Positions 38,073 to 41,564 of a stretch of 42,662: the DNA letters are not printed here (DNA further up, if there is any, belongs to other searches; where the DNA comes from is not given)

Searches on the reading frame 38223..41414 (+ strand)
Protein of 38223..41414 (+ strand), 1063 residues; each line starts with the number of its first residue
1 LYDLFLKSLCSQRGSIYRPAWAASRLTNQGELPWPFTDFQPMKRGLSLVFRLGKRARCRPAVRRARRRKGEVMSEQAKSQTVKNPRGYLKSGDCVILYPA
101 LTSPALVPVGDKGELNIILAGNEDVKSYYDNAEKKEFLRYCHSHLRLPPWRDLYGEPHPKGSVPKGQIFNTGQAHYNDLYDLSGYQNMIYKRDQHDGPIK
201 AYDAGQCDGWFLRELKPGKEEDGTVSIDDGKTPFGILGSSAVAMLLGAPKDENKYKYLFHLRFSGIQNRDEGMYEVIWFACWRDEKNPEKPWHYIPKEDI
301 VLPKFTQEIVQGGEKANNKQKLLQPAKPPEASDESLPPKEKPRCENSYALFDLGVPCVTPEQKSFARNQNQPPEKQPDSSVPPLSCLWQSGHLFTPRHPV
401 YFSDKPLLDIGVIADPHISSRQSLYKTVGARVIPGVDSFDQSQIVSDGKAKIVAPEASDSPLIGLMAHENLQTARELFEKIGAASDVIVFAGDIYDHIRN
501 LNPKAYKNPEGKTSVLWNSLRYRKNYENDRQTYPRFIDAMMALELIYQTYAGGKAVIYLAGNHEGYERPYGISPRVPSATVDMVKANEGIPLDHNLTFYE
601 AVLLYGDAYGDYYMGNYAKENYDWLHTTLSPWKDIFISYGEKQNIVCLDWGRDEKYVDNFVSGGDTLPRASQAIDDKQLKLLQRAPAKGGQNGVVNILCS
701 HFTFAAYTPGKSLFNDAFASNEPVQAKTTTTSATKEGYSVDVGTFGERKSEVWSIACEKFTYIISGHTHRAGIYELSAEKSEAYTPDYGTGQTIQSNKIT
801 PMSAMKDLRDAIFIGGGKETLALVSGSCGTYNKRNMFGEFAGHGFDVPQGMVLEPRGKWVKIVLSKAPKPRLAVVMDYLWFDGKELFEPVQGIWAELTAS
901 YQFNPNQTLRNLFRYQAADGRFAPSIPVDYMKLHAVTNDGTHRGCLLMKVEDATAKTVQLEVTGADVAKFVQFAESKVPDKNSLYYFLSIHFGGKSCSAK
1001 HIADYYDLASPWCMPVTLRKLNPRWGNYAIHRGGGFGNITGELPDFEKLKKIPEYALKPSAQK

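Call 63: search_protein_families(library=pfam, proteins=[window:38223-41414:+], max_evalue=0.00001)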
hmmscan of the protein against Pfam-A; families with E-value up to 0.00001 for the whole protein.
window:38223-41414:+ (1063 aa): 1 family
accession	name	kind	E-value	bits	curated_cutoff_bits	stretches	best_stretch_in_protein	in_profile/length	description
PF00149.33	Metallophos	-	4.8e-08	34.1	21.5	1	410-655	3-118/191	Calcineurin-like phosphoesterase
